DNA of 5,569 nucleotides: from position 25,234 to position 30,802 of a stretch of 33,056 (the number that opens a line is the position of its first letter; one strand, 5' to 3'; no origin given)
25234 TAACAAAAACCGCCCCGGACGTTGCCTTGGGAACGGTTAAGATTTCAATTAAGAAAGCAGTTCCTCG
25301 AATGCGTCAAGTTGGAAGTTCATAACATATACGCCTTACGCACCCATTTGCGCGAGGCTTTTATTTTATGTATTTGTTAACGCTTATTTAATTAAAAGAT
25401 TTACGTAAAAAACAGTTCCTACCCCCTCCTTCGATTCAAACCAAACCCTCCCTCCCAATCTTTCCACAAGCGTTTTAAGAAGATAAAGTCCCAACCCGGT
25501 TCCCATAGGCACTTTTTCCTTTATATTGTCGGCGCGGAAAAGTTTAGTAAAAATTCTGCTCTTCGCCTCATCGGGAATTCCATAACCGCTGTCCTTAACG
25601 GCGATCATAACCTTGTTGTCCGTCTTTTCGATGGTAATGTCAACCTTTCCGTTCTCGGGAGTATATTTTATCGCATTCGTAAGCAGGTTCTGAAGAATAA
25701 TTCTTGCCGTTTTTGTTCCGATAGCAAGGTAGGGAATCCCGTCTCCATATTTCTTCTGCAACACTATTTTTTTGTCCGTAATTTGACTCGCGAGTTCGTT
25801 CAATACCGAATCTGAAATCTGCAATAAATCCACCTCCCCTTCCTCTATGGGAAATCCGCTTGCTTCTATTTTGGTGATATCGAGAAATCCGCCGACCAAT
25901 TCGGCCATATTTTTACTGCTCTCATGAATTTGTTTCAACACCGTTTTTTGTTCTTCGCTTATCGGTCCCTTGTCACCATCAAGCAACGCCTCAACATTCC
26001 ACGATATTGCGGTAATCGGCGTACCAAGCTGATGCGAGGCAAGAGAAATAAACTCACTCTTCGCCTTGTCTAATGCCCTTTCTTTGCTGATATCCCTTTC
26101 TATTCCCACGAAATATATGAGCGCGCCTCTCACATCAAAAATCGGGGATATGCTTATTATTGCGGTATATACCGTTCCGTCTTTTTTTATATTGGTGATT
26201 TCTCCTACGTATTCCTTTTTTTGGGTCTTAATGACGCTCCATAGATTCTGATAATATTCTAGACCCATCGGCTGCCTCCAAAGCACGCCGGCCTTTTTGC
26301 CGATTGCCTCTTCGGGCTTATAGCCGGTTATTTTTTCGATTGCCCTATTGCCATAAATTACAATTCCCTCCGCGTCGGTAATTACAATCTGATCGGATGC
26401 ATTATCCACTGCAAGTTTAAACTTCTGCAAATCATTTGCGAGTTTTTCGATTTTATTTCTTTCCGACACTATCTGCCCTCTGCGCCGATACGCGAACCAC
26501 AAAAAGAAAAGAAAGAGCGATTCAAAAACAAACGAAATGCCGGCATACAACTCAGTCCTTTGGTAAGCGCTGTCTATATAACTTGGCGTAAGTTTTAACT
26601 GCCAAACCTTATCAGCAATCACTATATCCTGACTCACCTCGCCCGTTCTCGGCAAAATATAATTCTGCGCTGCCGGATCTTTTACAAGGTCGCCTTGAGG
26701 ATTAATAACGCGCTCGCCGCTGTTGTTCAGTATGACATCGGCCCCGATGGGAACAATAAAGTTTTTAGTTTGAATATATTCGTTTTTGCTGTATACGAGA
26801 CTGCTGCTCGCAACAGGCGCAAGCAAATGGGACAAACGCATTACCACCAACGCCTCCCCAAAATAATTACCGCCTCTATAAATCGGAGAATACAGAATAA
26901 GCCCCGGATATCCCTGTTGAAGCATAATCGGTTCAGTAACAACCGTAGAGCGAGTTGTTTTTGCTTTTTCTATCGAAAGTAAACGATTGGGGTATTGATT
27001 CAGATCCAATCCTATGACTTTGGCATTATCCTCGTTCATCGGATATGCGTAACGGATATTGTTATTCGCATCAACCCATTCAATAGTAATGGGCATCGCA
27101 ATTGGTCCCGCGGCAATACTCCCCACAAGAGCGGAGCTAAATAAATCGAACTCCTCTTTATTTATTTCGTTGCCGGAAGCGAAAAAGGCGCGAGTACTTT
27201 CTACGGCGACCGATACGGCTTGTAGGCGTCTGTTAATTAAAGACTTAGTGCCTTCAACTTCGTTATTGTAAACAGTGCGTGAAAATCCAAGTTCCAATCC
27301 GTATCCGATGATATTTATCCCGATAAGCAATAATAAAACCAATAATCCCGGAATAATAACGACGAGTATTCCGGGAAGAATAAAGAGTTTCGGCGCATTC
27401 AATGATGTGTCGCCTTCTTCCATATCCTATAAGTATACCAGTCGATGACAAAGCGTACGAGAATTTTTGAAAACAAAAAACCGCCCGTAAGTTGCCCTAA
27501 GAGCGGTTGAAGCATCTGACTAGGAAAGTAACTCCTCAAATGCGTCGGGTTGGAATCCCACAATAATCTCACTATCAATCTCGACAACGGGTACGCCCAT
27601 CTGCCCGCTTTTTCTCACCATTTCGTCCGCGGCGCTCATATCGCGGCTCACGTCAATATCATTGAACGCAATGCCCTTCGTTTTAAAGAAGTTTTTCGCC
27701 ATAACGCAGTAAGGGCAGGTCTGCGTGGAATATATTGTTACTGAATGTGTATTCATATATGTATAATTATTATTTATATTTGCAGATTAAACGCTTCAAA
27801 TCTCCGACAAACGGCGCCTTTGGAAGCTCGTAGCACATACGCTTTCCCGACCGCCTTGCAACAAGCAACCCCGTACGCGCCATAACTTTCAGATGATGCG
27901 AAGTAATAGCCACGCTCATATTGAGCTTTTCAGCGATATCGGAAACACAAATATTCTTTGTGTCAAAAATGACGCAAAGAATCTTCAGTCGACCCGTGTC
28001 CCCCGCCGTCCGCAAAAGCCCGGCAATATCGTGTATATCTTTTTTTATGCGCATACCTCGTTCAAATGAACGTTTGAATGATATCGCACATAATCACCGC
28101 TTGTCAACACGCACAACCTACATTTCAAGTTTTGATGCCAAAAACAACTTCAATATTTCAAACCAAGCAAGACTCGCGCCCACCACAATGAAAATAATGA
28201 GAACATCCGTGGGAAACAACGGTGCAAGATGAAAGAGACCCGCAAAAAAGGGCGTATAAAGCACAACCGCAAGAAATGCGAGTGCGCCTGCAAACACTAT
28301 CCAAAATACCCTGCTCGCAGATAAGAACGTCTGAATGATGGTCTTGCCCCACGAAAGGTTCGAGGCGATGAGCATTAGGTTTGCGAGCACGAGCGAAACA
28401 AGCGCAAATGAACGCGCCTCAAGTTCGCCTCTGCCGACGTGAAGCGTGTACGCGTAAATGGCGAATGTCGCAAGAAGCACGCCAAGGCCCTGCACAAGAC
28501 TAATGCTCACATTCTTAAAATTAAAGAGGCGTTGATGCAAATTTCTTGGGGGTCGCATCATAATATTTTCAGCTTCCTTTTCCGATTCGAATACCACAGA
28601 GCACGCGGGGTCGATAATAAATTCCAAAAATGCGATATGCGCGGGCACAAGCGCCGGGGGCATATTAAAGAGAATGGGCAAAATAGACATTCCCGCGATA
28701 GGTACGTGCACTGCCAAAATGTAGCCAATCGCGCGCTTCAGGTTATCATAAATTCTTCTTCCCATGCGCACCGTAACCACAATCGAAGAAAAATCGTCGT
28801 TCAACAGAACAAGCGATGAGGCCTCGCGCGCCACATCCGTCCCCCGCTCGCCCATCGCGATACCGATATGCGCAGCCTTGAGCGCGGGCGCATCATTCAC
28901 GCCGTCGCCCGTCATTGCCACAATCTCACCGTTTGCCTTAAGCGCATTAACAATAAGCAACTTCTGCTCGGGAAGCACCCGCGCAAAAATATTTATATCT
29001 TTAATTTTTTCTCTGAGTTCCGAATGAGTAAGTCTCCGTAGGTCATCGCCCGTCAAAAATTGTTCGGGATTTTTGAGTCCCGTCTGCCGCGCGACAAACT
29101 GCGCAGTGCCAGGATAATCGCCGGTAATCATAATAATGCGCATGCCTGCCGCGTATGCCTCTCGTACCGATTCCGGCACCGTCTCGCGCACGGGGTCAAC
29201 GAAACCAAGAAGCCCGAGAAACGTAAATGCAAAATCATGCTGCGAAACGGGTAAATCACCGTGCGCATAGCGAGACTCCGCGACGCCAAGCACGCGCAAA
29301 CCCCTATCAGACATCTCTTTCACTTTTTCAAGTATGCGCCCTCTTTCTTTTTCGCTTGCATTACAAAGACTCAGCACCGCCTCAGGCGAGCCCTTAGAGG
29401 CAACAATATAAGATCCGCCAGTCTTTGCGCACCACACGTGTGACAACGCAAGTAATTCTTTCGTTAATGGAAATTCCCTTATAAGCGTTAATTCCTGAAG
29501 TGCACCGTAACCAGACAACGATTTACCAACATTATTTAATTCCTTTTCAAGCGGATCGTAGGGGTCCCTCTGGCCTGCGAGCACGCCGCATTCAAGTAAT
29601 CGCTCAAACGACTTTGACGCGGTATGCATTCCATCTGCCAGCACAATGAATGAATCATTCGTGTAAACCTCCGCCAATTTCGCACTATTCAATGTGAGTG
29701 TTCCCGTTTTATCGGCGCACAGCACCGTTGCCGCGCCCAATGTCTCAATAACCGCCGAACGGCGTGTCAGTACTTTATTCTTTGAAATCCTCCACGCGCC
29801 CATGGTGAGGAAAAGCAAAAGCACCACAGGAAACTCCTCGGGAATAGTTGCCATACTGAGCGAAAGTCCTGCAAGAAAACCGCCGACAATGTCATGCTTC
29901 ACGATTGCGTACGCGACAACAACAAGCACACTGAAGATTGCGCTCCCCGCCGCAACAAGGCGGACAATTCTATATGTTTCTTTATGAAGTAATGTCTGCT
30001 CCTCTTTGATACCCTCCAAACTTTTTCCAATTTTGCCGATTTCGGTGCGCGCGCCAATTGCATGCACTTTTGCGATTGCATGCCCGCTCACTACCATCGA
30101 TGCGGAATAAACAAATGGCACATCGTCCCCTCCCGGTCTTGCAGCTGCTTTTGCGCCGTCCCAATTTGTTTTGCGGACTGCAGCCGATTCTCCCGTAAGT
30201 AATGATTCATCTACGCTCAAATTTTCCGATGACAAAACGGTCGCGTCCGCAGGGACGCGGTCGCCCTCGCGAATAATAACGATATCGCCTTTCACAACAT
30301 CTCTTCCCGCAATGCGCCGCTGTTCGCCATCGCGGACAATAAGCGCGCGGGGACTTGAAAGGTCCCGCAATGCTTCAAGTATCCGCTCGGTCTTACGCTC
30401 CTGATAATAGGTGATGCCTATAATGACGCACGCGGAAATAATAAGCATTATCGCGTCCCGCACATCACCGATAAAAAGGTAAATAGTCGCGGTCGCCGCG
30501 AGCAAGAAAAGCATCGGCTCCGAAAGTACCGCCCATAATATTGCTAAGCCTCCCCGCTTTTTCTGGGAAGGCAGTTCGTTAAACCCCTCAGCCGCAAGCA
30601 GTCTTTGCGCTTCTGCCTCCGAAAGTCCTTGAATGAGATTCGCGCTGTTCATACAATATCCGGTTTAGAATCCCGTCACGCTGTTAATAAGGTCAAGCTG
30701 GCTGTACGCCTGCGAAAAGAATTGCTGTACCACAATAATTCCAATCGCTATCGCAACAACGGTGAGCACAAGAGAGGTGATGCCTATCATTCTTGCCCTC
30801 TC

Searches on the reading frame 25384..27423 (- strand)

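Call 84: search_protein_families(library=pfam, proteins=[window:25384-27423:-], max_evalue=0.00001)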
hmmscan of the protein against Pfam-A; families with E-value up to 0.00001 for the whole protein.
window:25384-27423:- (679 aa): 7 families
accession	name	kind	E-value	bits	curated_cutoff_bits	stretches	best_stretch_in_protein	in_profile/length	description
PF02518.31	HATPase_c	-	6.8e-26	91.3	26.4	1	574-676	7-107/111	Histidine kinase-, DNA gyrase B-, and HSP90-like ATPase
PF13426.13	PAS_9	-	8.4e-16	58.6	27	1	344-446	2-102/103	PAS domain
PF00989.32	PAS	-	1.9e-13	50.8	22.6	1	335-445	3-113/113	PAS fold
PF00512.31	HisKA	-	3.4e-13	49.9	26.9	1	454-521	1-65/66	His Kinase A (phospho-acceptor) domain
PF03924.19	CHASE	-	4.1e-12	46.7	25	1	123-202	67-159/189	CHASE domain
PF08448.16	PAS_4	-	3.5e-09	37.3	23.1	1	339-449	1-109/110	PAS fold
PF08447.18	PAS_3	-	1.2e-08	35.6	25.6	1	356-441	2-88/89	PAS fold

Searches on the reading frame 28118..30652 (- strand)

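Call 84: search_protein_families(library=pfam, proteins=[window:28118-30652:-], max_evalue=0.00001)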
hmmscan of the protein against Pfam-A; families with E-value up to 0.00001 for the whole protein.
window:28118-30652:- (844 aa): 4 families
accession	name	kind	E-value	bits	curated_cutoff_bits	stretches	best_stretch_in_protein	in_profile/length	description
PF00122.25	E1-E2_ATPase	-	6.7e-39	133.7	28.1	1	98-292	2-181/181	E1-E2 ATPase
PF00689.26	Cation_ATPase_C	-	9.7e-29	100.8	27.3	1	665-837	1-175/175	Cation transporting ATPase, C-terminus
PF00702.32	Hydrolase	-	3e-17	64.1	26.4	1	313-595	6-191/191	haloacid dehalogenase-like hydrolase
PF00690.31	Cation_ATPase_N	-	2.5e-08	33.9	20.4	1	5-57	16-68/69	Cation transporter/ATPase, N-terminus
